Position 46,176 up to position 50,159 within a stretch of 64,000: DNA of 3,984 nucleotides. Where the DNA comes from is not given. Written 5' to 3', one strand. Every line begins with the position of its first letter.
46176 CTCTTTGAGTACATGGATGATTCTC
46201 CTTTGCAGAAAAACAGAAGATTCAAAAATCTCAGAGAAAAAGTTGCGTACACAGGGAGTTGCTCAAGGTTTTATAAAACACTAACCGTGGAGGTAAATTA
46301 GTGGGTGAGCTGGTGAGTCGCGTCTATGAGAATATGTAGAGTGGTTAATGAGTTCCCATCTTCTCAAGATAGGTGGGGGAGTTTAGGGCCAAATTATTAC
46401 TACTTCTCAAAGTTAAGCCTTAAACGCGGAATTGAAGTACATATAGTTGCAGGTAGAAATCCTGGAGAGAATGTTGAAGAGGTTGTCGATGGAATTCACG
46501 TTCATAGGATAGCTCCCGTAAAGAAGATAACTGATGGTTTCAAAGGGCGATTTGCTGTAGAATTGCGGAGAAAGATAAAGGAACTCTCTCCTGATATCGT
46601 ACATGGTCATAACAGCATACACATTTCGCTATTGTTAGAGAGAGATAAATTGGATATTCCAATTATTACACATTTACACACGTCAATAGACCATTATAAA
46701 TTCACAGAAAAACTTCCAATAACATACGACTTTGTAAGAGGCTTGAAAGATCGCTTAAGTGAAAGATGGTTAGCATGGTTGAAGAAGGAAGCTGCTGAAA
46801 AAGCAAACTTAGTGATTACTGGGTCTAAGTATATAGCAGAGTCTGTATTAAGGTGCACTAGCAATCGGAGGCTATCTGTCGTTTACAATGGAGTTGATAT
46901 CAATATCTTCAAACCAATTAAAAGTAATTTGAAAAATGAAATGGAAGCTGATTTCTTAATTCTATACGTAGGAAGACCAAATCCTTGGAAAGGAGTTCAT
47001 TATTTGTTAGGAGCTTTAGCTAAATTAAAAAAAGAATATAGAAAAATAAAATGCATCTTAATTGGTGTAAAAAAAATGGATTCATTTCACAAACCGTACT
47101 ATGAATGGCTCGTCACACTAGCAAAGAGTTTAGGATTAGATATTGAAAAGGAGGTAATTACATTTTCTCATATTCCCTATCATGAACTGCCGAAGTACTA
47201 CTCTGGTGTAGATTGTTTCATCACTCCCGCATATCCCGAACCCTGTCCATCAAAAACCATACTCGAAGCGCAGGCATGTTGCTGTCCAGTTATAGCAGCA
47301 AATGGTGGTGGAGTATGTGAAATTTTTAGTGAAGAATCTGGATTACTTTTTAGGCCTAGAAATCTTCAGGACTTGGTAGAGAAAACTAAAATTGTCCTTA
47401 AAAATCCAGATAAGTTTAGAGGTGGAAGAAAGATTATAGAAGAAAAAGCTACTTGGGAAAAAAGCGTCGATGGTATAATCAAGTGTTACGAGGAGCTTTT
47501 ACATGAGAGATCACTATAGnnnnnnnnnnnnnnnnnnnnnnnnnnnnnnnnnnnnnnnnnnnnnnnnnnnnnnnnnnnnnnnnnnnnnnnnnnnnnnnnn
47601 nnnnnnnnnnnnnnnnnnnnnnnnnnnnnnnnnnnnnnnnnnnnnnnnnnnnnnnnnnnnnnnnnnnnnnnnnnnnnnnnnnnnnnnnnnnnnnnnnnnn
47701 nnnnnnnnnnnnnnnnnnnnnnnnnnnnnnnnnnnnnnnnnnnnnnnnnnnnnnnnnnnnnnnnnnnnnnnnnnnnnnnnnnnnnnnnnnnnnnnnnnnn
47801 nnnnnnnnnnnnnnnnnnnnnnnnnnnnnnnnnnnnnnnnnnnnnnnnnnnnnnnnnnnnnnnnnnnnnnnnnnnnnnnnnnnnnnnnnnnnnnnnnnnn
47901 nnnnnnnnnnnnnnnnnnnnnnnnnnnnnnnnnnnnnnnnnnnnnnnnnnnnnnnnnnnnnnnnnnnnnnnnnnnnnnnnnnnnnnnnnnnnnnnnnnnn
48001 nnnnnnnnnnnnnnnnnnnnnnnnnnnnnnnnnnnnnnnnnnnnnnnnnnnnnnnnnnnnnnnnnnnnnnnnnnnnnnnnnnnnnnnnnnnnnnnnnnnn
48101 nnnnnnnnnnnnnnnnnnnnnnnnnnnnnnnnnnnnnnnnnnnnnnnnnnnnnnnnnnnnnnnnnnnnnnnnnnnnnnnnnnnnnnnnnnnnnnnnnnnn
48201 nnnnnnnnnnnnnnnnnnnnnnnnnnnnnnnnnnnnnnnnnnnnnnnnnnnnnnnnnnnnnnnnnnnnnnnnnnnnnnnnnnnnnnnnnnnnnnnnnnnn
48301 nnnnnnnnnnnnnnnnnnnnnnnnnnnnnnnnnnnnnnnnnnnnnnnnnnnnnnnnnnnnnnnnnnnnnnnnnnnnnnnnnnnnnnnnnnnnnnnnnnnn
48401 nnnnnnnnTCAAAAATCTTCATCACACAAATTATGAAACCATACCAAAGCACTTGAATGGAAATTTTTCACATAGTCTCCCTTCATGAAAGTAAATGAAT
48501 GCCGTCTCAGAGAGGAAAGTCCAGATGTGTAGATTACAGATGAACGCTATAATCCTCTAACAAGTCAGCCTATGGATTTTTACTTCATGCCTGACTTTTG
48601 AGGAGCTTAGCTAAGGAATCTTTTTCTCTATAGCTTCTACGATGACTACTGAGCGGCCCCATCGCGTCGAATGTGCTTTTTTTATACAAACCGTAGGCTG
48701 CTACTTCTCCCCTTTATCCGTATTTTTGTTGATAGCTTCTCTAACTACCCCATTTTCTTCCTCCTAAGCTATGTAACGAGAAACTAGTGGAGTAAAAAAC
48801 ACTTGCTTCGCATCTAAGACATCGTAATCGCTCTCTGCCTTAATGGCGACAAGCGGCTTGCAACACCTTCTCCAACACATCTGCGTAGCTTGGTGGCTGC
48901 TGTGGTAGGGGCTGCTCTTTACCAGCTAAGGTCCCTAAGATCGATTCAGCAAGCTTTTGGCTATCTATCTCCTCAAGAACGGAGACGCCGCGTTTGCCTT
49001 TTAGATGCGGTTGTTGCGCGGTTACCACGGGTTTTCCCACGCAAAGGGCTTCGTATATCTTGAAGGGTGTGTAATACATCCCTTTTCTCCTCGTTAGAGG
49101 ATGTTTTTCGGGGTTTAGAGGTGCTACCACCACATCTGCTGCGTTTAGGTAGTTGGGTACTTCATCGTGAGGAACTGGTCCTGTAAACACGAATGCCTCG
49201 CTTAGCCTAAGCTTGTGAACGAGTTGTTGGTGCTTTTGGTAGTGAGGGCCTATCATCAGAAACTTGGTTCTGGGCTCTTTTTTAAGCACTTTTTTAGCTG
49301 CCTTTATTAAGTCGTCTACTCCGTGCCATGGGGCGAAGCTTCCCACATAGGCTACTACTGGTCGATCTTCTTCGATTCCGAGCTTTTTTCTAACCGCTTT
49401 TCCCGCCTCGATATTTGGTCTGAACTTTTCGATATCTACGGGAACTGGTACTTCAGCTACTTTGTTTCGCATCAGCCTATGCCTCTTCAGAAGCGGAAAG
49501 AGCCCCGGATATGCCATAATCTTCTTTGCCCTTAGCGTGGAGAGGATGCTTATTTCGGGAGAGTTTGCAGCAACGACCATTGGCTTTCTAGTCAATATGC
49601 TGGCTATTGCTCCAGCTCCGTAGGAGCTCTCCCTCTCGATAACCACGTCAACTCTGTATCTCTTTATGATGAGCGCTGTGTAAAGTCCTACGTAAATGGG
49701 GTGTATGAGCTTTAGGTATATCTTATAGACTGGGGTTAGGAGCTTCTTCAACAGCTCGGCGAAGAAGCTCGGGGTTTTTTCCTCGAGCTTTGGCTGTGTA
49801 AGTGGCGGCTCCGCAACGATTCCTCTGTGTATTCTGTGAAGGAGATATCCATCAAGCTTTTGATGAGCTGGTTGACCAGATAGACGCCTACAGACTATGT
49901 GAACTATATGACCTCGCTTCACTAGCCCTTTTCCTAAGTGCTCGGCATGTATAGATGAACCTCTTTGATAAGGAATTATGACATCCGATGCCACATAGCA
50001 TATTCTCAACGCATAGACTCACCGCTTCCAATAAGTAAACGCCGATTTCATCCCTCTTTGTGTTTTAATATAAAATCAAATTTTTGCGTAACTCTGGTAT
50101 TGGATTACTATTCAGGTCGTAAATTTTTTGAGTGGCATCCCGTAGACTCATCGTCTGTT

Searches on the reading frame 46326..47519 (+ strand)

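Call 31: search_protein_families(library=pfam, proteins=[window:46326-47519:+], max_evalue=0.001)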
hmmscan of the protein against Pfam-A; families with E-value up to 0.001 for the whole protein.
window:46326-47519:+ (397 aa): 6 families
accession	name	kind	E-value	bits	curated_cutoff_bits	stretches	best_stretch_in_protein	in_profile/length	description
PF00534.26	Glycos_transf_1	-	1.8e-30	106.2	26.4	1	205-363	11-161/172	Glycosyl transferases group 1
PF13439.12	Glyco_transf_4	-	4.8e-24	85.7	28.5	1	33-192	17-168/170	Glycosyltransferase Family 4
PF13692.12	Glyco_trans_1_4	-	4.1e-21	76.2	27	1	211-360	3-142/142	Glycosyl transferases group 1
PF13579.12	Glyco_trans_4_4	-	9.5e-14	52.5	29.7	1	34-189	17-158/158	Glycosyl transferase 4-like domain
PF13477.12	Glyco_trans_4_2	-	2.8e-09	37.7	23.4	1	33-138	22-126/139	Glycosyl transferase 4-like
PF13524.12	Glyco_trans_1_2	-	7.7e-05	23.1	25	1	277-365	29-119/144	Glycosyl transferase-like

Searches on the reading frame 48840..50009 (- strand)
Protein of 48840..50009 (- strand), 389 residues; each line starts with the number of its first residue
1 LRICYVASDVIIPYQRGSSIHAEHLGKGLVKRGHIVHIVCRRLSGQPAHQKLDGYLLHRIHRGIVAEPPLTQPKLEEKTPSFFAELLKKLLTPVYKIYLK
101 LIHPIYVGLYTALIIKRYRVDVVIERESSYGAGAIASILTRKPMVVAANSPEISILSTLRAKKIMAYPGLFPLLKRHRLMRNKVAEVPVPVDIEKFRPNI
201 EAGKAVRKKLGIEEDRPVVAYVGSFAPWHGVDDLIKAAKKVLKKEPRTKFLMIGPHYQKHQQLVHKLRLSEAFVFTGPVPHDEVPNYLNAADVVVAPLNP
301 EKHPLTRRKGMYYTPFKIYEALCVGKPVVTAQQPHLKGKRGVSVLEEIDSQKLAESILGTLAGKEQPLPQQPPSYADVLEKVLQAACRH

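Call 31: search_protein_families(library=pfam, proteins=[window:48840-50009:-], max_evalue=0.001)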
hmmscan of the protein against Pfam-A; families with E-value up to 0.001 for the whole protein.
window:48840-50009:- (389 aa): 4 families
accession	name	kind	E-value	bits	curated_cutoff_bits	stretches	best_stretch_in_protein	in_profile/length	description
PF13692.12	Glyco_trans_1_4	-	3e-21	76.6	27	1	216-360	1-139/142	Glycosyl transferases group 1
PF00534.26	Glycos_transf_1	-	3.4e-21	76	26.4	1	206-334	5-125/172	Glycosyl transferases group 1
PF13439.12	Glyco_transf_4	-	8.2e-08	32.9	28.5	1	17-149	3-104/170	Glycosyltransferase Family 4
PF13524.12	Glyco_trans_1_2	-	4.3e-05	23.9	25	1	242-336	9-85/144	Glycosyl transferase-like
